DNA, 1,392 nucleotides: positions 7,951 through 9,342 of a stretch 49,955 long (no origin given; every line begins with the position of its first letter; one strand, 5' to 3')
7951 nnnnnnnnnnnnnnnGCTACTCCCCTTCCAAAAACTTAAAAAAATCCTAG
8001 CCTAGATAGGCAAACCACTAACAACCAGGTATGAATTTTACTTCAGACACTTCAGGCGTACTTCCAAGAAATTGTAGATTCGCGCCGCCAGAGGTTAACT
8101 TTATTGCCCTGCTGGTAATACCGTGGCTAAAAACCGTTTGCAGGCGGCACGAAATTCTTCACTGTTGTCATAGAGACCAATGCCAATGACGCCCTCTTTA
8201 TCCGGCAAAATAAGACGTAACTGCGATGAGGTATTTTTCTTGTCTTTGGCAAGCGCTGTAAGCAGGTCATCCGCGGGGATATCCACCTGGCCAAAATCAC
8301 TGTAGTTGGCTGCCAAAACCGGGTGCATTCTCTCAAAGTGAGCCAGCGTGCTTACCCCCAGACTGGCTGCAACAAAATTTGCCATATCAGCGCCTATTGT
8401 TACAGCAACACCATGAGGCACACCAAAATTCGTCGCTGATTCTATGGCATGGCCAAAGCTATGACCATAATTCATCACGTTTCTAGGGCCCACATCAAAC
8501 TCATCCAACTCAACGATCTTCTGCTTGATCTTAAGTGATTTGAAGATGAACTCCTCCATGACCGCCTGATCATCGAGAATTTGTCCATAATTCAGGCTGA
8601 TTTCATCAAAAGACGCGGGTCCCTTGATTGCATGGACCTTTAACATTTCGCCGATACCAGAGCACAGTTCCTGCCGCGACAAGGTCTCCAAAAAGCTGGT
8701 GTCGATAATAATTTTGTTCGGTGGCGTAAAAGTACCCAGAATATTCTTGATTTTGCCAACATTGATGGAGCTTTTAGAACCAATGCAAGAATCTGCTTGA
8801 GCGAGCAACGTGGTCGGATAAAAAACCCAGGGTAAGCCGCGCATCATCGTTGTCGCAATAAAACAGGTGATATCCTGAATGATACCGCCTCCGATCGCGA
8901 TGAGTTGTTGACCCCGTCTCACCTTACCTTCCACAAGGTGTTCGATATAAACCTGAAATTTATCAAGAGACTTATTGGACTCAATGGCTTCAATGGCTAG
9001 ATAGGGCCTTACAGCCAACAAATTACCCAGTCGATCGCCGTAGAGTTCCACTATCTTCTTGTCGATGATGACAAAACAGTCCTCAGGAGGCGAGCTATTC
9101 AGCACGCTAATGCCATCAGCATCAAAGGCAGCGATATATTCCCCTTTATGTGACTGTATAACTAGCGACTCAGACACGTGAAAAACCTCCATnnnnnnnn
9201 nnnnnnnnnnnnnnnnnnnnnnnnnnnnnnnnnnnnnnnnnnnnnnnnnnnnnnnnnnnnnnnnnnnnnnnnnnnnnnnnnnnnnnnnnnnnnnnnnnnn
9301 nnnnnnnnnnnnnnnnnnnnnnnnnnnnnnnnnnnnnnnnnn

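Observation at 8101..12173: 3-dehydroquinate-synthase-like cyclase and SDR embedded among wzy, wzx and a divergent SIS isomerase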

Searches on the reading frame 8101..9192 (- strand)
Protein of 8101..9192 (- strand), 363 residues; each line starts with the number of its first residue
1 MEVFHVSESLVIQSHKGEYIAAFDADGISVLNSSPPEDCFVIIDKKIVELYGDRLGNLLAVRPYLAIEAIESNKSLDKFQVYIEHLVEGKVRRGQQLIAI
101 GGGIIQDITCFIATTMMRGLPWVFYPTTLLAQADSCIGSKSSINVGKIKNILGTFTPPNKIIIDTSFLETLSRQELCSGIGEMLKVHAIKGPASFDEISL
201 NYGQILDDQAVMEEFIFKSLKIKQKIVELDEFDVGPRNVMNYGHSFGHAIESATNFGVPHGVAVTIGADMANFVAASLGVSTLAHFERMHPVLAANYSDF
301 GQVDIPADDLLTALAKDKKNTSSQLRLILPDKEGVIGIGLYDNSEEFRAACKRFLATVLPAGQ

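Call 3: search_protein_families(library=pfam, proteins=[window:8101-9192:-])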
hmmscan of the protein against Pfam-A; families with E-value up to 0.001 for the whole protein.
window:8101-9192:- (363 aa): 3 families
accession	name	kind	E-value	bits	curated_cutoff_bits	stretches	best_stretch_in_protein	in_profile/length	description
PF01761.26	DHQ_synthase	-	2.7e-34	117.7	24.2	1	66-176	3-113/115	3-dehydroquinate synthase N-terminal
PF24621.2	DHQS_C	-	4.4e-30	105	27.6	1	179-320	1-144/144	3-dehydroquinate synthase C-terminal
PF13685.12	Fe-ADH_2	-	1e-05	26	28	1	30-169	13-146/149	Iron-containing alcohol dehydrogenase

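Call 4: search_protein_families(library=ncbifam, proteins=[window:8101-9192:-])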
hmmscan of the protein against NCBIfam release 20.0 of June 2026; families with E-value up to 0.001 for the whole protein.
window:8101-9192:- (363 aa): 7 families
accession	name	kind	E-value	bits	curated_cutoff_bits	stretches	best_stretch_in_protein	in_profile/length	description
TIGR04425.1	P_lya_rel_AroB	hypoth_equivalog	1.5e-137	458.3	400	1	12-357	1-347/348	AroB-related putative sugar phosphate phospholyase (cyclizing)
TIGR01357.1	aroB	equivalog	1e-77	261.7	305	1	36-334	21-326/344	3-dehydroquinate synthase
NF004852.0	PRK06203.1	equivalog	1.8e-42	145.7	333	1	55-294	82-325/407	3-dehydroquinate synthase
NF010556.0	PRK13951.1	equivalog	5.6e-41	140.9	560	1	34-268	183-409/492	bifunctional shikimate kinase AroK/3-dehydroquinate synthase AroB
NF010627.0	PRK14021.1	equivalog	3.9e-33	114.6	565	1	66-332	242-518/542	bifunctional shikimate kinase/3-dehydroquinate synthase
NF002022.0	PRK00843.1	equivalog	1e-06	28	413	1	38-184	36-173/350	NAD(P)-dependent glycerol-1-phosphate dehydrogenase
NF006941.0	PRK09423.1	subfamily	0.00058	18.8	336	1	38-184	31-173/367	glycerol dehydrogenase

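Call 11: find_homologous_proteins(query=window:8101-9192:-)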
Query window:8101-9192:- (363 aa): 7084 proteins with E <= 0.001 among 8000 candidates; the best 120 are listed.
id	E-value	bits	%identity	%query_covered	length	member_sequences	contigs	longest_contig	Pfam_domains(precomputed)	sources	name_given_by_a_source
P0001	9.3e-234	793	100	99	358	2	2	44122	PF13685.13,PF24621.3,PF01761.27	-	-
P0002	1.3e-174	598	75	98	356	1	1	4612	PF13685.13,PF24621.3,PF01761.27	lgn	-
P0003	6.2e-155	534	66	98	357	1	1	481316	PF24621.3,PF01761.27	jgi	jgi:3-dehydroquinate synthase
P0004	5.0e-149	514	65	98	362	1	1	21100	PF13685.13,PF24621.3,PF01761.27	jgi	jgi:3-dehydroquinate synthase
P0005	9.0e-149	513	64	98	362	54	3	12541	PF13685.13,PF24621.3,PF01761.27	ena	-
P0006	1.9e-147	509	63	98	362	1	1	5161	PF13685.13,PF24621.3,PF01761.27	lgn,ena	-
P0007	2.1e-147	509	63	99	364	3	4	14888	PF13685.13,PF24621.3,PF01761.27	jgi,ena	-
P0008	2.3e-147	509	63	98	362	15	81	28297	PF13685.13,PF24621.3,PF01761.27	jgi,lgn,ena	-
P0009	7.1e-147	507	63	98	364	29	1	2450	PF13685.13,PF24621.3,PF01761.27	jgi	jgi:3-dehydroquinate synthase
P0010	1.1e-146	506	63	98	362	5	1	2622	PF24621.3,PF01761.27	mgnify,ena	mgnify:CR=1 FL=1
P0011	2.5e-146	505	63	97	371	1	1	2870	PF24621.3,PF01761.27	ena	-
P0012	2.8e-146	505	66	94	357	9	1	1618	PF13685.13,PF24621.3,PF01761.27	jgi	-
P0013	3.2e-146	505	65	98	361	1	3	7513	PF13685.13,PF24621.3,PF01761.27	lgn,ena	-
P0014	1.2e-145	503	64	96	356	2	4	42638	PF13685.13,PF24621.3,PF01761.27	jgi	-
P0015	1.3e-145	503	63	97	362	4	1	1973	PF13685.13,PF24621.3,PF01761.27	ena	-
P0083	2.2e-140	486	63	96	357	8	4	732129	PF24621.3,PF01761.27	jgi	-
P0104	3.7e-139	482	60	98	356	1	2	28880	PF24621.3,PF01761.27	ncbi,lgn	-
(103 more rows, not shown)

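Call 12: find_related_loci(query=window:8101-9192:-, collection=genome_contigs, flank=10000)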
Query window:8101-9192:- (363 aa) in genome_contigs; peptide patterns used: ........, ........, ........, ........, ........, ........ (x = any residue, [..] = any of these).
216 stretches matched a pattern, but none encodes a relative of the query by tblastn (E <= 1e-3).

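Call 14: find_encoding_contigs(protein=P0083, flank=10000, max_places=2)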
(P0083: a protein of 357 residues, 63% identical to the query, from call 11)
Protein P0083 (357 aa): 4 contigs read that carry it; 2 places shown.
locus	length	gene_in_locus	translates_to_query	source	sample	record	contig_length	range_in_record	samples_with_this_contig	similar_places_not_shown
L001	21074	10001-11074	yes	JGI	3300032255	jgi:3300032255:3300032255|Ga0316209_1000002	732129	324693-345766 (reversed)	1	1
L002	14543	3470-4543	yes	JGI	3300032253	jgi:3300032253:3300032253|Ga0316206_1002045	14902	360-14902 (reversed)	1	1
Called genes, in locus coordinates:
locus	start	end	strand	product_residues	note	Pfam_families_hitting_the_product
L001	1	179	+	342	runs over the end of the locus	PF00288:GHMP_kinases_N, PF08544:GHMP_kinases_C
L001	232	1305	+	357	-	PF01073:3Beta_HSD (weak), PF01370:Epimerase, PF16363:GDP_Man_Dehyd, PF04321:RmlD_sub_bind (weak)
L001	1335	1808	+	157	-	PF19480:DUF6016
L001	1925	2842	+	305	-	PF00676:E1_dh, PF02775:TPP_enzyme_C (weak), PF13292:DXP_synthase_N (weak)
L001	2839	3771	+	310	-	-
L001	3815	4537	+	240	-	PF04989:RMNT_CmcI, PF13578:Methyltransf_24 (weak)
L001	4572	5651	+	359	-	-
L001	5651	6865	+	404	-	PF01266:DAO, PF13450:NAD_binding_8 (faint)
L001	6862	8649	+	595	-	PF00664:ABC_membrane, PF02463:SMC_N (faint), PF00005:ABC_tran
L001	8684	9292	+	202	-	PF13580:SIS_2, PF01380:SIS (weak)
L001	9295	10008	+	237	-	PF00106:adh_short, PF01370:Epimerase (weak), PF13561:adh_short_C2, PF23441:SDR (weak)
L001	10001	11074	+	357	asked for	PF01761:DHQ_synthase, PF24621:DHQS_C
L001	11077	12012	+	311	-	PF00389:2-Hacid_dh, PF02826:2-Hacid_dh_C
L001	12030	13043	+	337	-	PF01408:GFO_IDH_MocA, PF22725:GFO_IDH_MocA_C3, PF02894:GFO_IDH_MocA_C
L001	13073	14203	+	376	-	PF02348:CTP_transf_3, PF02311:AraC_binding (weak), PF07883:Cupin_2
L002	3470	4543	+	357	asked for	PF01761:DHQ_synthase, PF24621:DHQS_C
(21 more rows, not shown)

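Call 15: find_encoding_contigs(protein=P0003, flank=10000, max_places=2)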
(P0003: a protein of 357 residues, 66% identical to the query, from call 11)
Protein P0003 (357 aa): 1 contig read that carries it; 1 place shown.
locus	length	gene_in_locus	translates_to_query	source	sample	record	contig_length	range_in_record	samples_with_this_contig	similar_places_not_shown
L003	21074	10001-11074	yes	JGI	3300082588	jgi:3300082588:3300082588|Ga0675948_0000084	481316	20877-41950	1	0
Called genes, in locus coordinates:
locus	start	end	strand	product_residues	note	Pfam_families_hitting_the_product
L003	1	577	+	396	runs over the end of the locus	PF08421:Methyltransf_13, PF13489:Methyltransf_23, PF08242:Methyltransf_12 (weak), PF08484:Methyltransf_14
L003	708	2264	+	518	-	PF00551:Formyl_trans_N, PF12796:Ank_2 (weak), PF13637:Ank_4 (faint), PF00583:Acetyltransf_1, PF13508:Acetyltransf_7, PF13673:Acetyltransf_10, PF08445:FR47 (weak)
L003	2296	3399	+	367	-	PF01053:Cys_Met_Meta_PP (weak), PF00155:Aminotran_1_2 (faint), PF01041:DegT_DnrJ_EryC1, PF00266:Aminotran_5 (weak)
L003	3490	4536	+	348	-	PF01073:3Beta_HSD, PF01370:Epimerase, PF02719:Polysacc_synt_2, PF04321:RmlD_sub_bind, PF16363:GDP_Man_Dehyd, PF07993:NAD_binding_4 (weak)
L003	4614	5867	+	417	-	PF00534:Glycos_transf_1 (weak)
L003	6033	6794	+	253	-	PF03328:HpcH_HpaI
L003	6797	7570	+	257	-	PF02348:CTP_transf_3, PF12804:NTP_transf_3 (weak)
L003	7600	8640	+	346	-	PF01408:GFO_IDH_MocA, PF02894:GFO_IDH_MocA_C, PF22725:GFO_IDH_MocA_C3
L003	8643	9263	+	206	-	PF13580:SIS_2, PF01380:SIS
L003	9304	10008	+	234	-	PF00106:adh_short, PF01370:Epimerase (weak), PF08659:KR (weak), PF23441:SDR (faint), PF13561:adh_short_C2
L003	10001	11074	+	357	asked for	PF01761:DHQ_synthase, PF24621:DHQS_C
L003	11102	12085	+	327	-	PF00389:2-Hacid_dh, PF02826:2-Hacid_dh_C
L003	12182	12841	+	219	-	PF04199:Cyclase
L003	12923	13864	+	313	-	PF01073:3Beta_HSD, PF01370:Epimerase, PF02254:TrkA_N (faint), PF04321:RmlD_sub_bind (weak), PF07993:NAD_binding_4 (faint), PF16363:GDP_Man_Dehyd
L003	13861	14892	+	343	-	PF13469:Sulfotransfer_3 (weak)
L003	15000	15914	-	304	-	PF05050:Methyltransf_21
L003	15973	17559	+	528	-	PF01943:Polysacc_synt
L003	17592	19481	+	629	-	PF01757:Acyl_transf_3, PF19040:SGNH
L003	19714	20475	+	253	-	PF00483:NTP_transferase, PF12804:NTP_transf_3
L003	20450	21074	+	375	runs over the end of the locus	PF01073:3Beta_HSD, PF01370:Epimerase, PF02719:Polysacc_synt_2, PF04321:RmlD_sub_bind, PF16363:GDP_Man_Dehyd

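Call 16: find_encoding_contigs(protein=P0104, flank=10000, max_places=2)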
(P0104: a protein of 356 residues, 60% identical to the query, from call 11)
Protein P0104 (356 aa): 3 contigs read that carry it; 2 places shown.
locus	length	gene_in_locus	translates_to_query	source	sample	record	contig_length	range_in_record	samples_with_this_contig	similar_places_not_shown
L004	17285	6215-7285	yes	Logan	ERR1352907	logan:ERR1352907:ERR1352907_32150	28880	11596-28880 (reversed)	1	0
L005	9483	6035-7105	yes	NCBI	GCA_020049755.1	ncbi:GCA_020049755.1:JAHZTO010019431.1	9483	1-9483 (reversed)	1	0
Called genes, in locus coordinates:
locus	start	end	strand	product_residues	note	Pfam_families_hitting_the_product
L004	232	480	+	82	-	-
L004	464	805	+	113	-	PF06296:RelE (weak)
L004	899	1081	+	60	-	PF03721:UDPG_MGDP_dh_N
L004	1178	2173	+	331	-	PF13489:Methyltransf_23, PF08241:Methyltransf_11, PF08242:Methyltransf_12 (weak), PF13649:Methyltransf_25 (faint)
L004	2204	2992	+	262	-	PF03328:HpcH_HpaI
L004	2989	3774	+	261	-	PF02348:CTP_transf_3, PF12804:NTP_transf_3 (weak)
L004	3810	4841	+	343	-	PF01408:GFO_IDH_MocA, PF02894:GFO_IDH_MocA_C, PF22725:GFO_IDH_MocA_C3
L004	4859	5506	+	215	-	PF13580:SIS_2, PF01380:SIS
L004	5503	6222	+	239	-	PF00106:adh_short, PF01370:Epimerase, PF13561:adh_short_C2, PF23441:SDR (weak)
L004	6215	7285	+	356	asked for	PF01761:DHQ_synthase, PF24621:DHQS_C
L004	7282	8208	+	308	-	PF00389:2-Hacid_dh, PF02826:2-Hacid_dh_C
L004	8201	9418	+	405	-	-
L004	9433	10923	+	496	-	PF01943:Polysacc_synt, PF13440:Polysacc_synt_3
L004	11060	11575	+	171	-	PF00132:Hexapep, PF14602:Hexapep_2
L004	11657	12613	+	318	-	PF25084:LbH_EIF2B (faint), PF00132:Hexapep (weak), PF25087:GMPPB_C (faint), PF00132:Hexapep, PF14602:Hexapep_2 (weak), PF05523:FdtA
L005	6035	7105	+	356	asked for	PF01761:DHQ_synthase, PF24621:DHQS_C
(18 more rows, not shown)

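Call 17: search_solved_structures(query=window:8101-9192:-, max_evalue=0.00001, show_alignments=0)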
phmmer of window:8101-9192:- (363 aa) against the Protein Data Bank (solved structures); distinct sequences matched with E-value up to 0.00001: 16.
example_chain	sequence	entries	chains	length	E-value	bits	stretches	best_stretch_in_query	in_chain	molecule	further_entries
3clh_A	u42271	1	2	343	1.7e-44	155.5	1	60-338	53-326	3-dehydroquinate synthase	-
3okf_A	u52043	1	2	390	4.2e-42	147.6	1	36-335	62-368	3-dehydroquinate synthase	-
1xag_A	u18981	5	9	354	1.2e-39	139.6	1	37-342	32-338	3-dehydroquinate synthase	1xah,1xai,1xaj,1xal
6lk2_A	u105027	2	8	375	1.9e-39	138.9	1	71-332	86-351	3-dehydroquinate synthase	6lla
5eks_A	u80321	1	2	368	6.5e-39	137.1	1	71-334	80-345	3-dehydroquinate synthase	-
5hvn_A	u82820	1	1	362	1.1e-38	136.3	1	68-338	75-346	3-dehydroquinate synthase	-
3zok_A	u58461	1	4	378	7.8e-38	133.6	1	40-337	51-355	3-DEHYDROQUINATE SYNTHASE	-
1ujn_A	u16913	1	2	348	4.4e-37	131.1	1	30-334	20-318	dehydroquinate synthase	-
3qbd_A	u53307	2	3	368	6e-36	127.4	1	86-331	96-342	3-dehydroquinate synthase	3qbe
6c5c_A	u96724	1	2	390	7.2e-34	120.6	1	71-334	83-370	3-dehydroquinate synthase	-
1dqs_A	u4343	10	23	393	2.7e-33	118.6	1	94-295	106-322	PROTEIN (3-DEHYDROQUINATE SYNTHASE) | 3-DEHYDROQUINATE SYNTHASE | Pentafunctional AROM polypeptide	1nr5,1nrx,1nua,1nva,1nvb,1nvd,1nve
6hqv_A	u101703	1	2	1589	3.6e-33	118.3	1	87-329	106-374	Pentafunctional AROM polypeptide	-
7u5s_A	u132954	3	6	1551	2.2e-32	115.6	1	71-334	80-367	Pentafunctional AROM polypeptide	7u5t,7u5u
4p53_A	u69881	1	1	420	5.1e-28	101.3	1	28-299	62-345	Cyclase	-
2d2x_A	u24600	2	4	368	3.2e-24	88.8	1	49-278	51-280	2-deoxy-scyllo-inosose synthase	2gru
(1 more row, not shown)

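Call 21: find_related_loci(query=A1, collection=genome_contigs, flank=10000)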
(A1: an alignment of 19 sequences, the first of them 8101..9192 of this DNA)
Query A1 (363 aa) in genome_contigs; peptide patterns used: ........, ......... (x = any residue, [..] = any of these).
599 stretches matched a pattern (row limit reached: there are more); 574 encode a relative of the query (tblastn E <= 1e-3); the best 80 are kept; 80 distinct loci.
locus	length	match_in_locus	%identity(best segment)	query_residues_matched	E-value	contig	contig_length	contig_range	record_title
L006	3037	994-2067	60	2-358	9e-153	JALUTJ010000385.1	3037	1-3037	MAG: Chromatiales bacterium isolate S146_metabat2_scaf2bin.254 S146_NODE_52109_length_3037_cov_1.804811, whole genome sh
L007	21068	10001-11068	59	1-356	5e-142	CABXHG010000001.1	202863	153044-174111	MAG: uncultured gamma proteobacterium genome assembly, contig: AG-319-B05_NODE_1, whole genome shotgun sequence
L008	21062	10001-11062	58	2-355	2e-140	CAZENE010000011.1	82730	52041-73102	MAG TPA_asm: uncultured Syntrophorhabdus sp. isolate SRP192927_co10_462 genome assembly, contig: NODE_89_length_82730_co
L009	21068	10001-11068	57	1-356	7e-139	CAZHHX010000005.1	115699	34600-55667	MAG TPA_asm: uncultured Syntrophorhabdaceae bacterium isolate SRP302447_co2_801 genome assembly, contig: NODE_536_length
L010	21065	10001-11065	59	1-355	6e-139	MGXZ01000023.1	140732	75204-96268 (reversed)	MAG: Gammaproteobacteria bacterium RIFCSPHIGHO2_12_FULL_39_24 rifcsphigho2_12_scaffold_66, whole genome shotgun sequence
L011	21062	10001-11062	57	6-358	1e-135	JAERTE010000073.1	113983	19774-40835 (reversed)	MAG: Rhodospirillaceae bacterium isolate BH24 c_000000005153, whole genome shotgun sequence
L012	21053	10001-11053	58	6-358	3e-134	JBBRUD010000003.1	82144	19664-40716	MAG: Desulfovibrionales bacterium isolate La3_concoct.111 La3_concoct.111_K_1782145_L_82144_cov_18.0000, whole genome sh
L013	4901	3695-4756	56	2-355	3e-135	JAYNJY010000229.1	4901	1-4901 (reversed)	MAG: Rhodospirillaceae bacterium isolate 139543_S12_metabat_bins_2.tsv.085_sub NODE_12275_length_4901_cov_2.482460, whol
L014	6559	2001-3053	55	6-355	3e-133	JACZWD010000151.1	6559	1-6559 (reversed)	MAG: Proteobacteria bacterium isolate B1T1B11 B1T1B11_NODE2495, whole genome shotgun sequence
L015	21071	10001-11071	56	6-361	7e-133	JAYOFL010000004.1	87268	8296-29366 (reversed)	MAG: Rhodospirillales bacterium isolate 139551_S153_metabat_bins_2.tsv.079 NODE_181_length_87268_cov_16.488952, whole ge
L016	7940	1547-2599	55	6-355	1e-132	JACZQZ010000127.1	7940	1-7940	MAG: Proteobacteria bacterium isolate B18D1T1 B18D1T1_NODE2992, whole genome shotgun sequence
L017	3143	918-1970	55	6-355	5e-138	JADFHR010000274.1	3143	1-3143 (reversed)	MAG: Proteobacteria bacterium isolate B35T3L14 B35T3L14_NODE39561, whole genome shotgun sequence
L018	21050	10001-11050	56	7-356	2e-132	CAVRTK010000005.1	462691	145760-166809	MAG: uncultured Actinomycetes bacterium isolate MFD02840.bin.2.285 genome assembly, contig: contig_26983, whole genome s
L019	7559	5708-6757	57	6-355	8e-132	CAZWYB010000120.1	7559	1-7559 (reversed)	MAG TPA_asm: uncultured Pseudomonadota bacterium isolate SRP273308_co1_414 genome assembly, contig: NODE_15765_length_75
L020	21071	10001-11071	55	3-358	5e-132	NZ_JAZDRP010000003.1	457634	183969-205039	Hyphobacterium lacteum strain HN-65 scaffold_3_length=457635, whole genome shotgun sequence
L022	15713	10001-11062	55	6-359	2e-130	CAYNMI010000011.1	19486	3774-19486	MAG TPA_asm: uncultured Desulfobacca sp. isolate binchicken_co151_70 genome assembly, contig: NODE_3923_length_19486_cov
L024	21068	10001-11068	55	1-355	3e-129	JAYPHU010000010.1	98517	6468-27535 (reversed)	MAG: Rhodospirillaceae bacterium isolate 139577_S178_metabat_bins_sens.tsv.044 NODE_110_length_98517_cov_10.956765, whol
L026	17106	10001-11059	54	10-361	4e-128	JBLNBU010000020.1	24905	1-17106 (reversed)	MAG: Actinomycetota bacterium isolate MAG143 PRJNA950955_bin5_renamed_19, whole genome shotgun sequence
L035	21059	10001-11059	53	4-355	4e-125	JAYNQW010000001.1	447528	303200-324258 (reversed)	MAG: Rhodospirillaceae bacterium isolate 139539_COM_concoct_bins.tsv.212 NODE_6_length_447528_cov_8.306110, whole genome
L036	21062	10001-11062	52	6-358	4e-125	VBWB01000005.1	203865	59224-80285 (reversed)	MAG: Stygiobacter sp. isolate X1_MaxBin.003 scaffold_52, whole genome shotgun sequence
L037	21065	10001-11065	56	6-359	2e-124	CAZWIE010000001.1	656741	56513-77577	MAG TPA_asm: uncultured Bifidobacterium sp. isolate SRP292972_co1_70 genome assembly, contig: NODE_14_length_656741_cov_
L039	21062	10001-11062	54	6-358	9e-124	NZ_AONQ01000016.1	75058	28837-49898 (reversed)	Paramagnetospirillum caucaseum strain SO-1 contig00016, whole genome shotgun sequence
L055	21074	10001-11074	53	5-361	4e-119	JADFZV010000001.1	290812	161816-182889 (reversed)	MAG: Alphaproteobacteria bacterium isolate nKLKbin1 nKLK_bin1_NODE_1_length_290812_cov_7.633831, whole genome shotgun se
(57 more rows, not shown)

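Call 27: search_dna_similar(query=window:8101-9192:-, collection=plasmids, mode=protein, max_rows=15)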
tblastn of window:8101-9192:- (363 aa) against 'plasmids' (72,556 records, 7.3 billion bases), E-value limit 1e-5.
Records with a match: 123; places in all: 124; records where one place covers at least 80% of the query: 29.
Best place of each record, by identity: <60% 123.
By first word of the organism name: Streptomyces 40; Lactococcus 9; Ketogulonicigenium 5; Paracoccus 4; Sinorhizobium 4; Acinetobacter 4; Escherichia 3; Pasteurella 3; Mycetohabitans 3; Proteus 2; and 38 more.
By predicted mobility (MOB-suite, as given by PLSDB): non-mobilizable 95; mobilizable 19; conjugative 9.
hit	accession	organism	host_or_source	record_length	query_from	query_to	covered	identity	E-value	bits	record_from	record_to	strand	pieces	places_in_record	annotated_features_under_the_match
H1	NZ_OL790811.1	Proteus mirabilis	-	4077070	37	353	87%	32.9%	4e-27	120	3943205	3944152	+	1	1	none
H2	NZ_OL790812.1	Proteus mirabilis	-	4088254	37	353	87%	32.9%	4e-27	120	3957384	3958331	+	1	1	none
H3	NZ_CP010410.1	Xanthomonas sacchari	cell culture,rice seeds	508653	40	329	80%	34.1%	6e-38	152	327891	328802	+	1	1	aroB: 3-dehydroquinate synthase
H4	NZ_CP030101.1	Listeria monocytogenes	Environment,water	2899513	39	334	82%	33.3%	6e-30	128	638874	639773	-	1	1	none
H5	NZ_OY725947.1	Bacteroides finegoldii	-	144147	31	338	85%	32.0%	2e-26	118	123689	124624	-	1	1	aroB: 3-dehydroquinate synthase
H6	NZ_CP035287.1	Paracoccus versutus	whole organism,soil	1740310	41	329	80%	34.0%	8e-34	139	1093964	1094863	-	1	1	none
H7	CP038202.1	Paracoccus ferrooxidans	single cell,bioreactor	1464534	41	329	80%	34.0%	1e-33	139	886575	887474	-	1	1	3-dehydroquinate synthase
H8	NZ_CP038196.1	Paracoccus versutus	single cell,soil adjacent to the roots ...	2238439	41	329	80%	33.9%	6e-34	140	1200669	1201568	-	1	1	none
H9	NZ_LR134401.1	Listeria monocytogenes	Homo sapiens,Vein blood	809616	39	334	82%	33.0%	7e-29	125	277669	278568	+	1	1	aroB: 3-dehydroquinate synthase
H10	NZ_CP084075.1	Fusobacterium vincentii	-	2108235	28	334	85%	31.7%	7e-35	142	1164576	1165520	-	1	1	none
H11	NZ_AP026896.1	Aeromonas caviae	Microbe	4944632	71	339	74%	35.9%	1e-29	127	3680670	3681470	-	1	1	none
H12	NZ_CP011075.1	Brevibacillus laterosporus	Oryza sativa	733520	32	330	82%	32.3%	5e-29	125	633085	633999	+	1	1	aroB: 3-dehydroquinate synthase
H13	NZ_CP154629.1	Acetoanaerobium noterae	cell culture,Sludge of a digestion ...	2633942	37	334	82%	32.4%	6e-31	131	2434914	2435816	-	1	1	none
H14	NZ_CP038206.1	Paracoccus pantotrophus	single cell,soil associated with ...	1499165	41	329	80%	33.3%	4e-34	140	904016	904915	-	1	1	none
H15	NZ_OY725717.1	Collinsella aerofaciens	-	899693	13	338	90%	29.4%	3e-28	123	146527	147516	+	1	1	aroB: 3-dehydroquinate synthase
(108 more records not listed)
